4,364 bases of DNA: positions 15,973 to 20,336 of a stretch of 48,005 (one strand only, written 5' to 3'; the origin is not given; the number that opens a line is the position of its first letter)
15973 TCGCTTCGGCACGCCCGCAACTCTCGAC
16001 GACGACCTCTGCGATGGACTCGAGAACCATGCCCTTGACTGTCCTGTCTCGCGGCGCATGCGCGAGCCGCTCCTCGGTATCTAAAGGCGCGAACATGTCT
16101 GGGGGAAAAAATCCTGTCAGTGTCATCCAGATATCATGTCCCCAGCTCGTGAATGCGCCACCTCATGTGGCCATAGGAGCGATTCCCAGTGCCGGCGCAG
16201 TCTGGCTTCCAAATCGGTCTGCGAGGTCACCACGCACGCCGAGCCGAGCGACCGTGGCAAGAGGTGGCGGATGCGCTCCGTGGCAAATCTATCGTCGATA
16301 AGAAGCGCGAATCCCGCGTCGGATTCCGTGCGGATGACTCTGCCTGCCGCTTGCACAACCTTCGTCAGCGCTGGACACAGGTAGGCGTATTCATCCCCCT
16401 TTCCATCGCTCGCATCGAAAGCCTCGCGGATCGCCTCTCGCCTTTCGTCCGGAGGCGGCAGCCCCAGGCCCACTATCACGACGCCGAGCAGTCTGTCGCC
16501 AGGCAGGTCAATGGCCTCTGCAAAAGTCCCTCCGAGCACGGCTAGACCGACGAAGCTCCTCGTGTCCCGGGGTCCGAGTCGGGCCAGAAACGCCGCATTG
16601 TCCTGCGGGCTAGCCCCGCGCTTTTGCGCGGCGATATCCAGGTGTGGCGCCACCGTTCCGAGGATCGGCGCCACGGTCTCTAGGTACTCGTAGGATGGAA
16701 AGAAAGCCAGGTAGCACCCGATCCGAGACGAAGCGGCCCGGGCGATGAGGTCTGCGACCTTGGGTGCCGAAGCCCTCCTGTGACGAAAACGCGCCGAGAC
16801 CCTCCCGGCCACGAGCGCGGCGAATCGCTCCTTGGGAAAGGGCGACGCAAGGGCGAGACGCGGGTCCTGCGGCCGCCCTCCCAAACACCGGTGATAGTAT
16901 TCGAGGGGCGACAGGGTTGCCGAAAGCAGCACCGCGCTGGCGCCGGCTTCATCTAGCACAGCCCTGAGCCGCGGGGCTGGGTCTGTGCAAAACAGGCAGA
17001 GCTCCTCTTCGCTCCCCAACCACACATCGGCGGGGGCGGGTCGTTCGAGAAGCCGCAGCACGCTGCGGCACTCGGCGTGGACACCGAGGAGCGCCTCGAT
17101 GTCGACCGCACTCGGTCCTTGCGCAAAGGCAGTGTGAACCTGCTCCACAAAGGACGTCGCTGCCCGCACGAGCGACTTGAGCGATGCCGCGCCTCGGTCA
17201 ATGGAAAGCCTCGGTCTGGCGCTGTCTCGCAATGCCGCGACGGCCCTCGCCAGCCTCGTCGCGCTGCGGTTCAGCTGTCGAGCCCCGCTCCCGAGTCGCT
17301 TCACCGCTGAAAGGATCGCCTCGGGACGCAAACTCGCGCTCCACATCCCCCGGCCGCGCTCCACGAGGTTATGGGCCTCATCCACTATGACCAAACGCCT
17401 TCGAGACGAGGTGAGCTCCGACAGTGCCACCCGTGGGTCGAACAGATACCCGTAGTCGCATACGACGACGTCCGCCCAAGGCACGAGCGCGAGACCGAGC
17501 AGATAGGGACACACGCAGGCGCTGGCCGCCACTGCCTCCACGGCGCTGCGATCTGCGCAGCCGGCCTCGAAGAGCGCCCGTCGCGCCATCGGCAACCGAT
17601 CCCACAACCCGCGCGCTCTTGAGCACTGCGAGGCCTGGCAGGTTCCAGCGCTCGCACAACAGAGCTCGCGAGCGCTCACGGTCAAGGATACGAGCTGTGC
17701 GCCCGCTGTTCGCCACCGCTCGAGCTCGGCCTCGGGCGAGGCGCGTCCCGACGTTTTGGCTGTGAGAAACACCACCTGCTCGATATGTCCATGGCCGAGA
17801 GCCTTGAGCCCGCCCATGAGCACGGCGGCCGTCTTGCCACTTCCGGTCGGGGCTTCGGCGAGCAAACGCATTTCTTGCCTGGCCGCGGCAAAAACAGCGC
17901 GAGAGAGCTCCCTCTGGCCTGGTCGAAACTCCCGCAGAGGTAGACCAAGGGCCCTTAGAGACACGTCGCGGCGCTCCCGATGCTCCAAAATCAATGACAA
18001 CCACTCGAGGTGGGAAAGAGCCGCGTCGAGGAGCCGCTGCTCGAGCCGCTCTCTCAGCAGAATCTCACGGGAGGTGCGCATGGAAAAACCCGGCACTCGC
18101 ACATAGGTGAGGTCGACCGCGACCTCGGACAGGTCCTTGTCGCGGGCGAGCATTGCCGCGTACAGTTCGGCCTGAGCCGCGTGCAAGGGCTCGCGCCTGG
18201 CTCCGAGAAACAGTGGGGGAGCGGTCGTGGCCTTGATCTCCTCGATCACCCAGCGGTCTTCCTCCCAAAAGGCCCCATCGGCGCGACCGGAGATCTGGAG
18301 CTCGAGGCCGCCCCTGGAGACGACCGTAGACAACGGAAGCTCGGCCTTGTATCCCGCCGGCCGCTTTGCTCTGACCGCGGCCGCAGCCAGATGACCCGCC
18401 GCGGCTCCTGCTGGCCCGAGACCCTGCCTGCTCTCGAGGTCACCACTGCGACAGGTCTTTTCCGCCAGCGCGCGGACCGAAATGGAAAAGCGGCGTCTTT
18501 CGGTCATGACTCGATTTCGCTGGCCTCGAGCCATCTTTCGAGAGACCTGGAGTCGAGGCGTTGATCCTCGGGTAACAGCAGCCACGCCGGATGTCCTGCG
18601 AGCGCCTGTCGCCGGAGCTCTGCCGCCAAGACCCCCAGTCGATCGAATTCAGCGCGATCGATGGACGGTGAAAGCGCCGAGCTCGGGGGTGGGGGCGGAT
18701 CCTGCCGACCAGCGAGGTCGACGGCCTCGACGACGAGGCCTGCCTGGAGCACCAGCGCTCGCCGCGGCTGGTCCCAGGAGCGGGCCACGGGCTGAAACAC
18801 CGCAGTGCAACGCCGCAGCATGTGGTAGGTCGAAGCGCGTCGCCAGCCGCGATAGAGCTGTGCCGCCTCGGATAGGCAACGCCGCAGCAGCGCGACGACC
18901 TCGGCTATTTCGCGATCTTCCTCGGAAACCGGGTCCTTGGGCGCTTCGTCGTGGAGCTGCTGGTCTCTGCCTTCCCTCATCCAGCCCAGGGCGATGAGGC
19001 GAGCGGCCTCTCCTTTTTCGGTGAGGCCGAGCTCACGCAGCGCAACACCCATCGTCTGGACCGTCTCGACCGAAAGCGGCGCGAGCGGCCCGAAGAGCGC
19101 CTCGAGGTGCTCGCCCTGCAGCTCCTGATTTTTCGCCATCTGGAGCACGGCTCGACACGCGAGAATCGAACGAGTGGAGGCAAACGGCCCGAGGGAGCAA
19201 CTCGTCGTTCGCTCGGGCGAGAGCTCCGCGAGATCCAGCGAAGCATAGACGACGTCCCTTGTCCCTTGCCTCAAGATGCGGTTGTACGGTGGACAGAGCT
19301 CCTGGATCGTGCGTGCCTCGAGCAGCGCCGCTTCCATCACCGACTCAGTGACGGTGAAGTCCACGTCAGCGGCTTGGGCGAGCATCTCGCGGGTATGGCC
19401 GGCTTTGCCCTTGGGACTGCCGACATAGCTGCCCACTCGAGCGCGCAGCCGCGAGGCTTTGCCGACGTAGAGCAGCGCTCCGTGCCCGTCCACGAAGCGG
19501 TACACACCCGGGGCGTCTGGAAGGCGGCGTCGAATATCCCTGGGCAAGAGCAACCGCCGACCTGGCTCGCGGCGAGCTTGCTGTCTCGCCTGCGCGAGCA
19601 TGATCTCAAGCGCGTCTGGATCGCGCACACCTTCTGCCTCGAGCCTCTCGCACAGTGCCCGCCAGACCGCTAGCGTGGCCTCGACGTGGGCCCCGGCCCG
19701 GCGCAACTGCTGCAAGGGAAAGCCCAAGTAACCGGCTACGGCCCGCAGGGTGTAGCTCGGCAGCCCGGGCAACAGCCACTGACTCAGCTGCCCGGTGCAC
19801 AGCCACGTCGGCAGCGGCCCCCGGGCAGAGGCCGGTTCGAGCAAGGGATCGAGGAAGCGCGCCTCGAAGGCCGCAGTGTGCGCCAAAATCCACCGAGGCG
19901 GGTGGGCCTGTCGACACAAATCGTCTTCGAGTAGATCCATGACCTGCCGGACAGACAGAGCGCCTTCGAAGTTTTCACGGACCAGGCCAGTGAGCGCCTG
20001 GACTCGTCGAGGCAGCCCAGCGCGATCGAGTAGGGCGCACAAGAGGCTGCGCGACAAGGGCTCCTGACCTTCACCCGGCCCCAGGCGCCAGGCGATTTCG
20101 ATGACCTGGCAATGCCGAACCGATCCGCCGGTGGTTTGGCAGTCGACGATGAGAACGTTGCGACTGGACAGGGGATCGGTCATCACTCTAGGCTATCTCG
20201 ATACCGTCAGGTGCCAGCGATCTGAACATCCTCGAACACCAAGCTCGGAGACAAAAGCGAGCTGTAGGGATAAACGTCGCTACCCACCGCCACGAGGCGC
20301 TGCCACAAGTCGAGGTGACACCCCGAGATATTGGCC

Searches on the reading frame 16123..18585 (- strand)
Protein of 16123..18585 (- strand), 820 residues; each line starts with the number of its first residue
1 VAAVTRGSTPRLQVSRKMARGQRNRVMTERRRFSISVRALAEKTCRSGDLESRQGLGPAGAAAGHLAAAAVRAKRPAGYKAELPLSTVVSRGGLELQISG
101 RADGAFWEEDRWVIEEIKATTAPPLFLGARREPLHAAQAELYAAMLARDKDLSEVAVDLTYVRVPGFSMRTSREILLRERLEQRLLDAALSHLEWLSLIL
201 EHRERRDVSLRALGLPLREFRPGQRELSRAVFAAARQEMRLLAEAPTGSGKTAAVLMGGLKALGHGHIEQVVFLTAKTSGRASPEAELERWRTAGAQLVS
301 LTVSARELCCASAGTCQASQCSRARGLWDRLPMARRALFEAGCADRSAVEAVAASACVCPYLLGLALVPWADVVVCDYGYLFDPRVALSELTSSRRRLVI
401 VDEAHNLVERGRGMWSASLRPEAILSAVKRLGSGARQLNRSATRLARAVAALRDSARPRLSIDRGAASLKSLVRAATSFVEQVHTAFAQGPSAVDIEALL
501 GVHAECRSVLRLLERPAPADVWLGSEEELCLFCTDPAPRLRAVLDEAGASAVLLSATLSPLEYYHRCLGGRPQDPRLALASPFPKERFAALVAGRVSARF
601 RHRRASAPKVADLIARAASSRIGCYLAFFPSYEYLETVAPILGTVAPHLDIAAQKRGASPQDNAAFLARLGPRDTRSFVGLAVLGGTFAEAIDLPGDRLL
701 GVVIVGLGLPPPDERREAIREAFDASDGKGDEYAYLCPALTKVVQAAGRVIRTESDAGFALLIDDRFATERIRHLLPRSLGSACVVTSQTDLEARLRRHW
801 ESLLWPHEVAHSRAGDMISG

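Call 25: search_protein_families(library=pfam, proteins=[window:16123-18585:-], max_evalue=0.001)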
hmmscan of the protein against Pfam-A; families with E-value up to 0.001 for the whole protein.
window:16123-18585:- (820 aa): 4 families
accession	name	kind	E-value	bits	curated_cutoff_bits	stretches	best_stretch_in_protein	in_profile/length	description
PF13307.12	Helicase_C_2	-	2.5e-33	115.9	25.3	1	618-780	5-167/170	Helicase C-terminal domain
PF06733.21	DEAD_2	-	1.7e-12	47.7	21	1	307-422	56-170/172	DEAD_2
PF00270.35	DEAD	-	1.9e-07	31.4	26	0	229-265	5-40/167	DEAD/DEAH box helicase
PF04851.21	ResIII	-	2.3e-06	28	22.5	0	219-277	3-62/164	Type III restriction enzyme, res subunit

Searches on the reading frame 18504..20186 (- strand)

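Call 25: search_protein_families(library=pfam, proteins=[window:18504-20186:-], max_evalue=0.001)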
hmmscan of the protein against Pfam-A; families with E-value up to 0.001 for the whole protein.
window:18504-20186:- (560 aa): 1 family
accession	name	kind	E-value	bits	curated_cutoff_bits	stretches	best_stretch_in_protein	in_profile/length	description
PF01541.30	GIY-YIG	-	0.00079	20.1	22.6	0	226-302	2-78/78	GIY-YIG catalytic domain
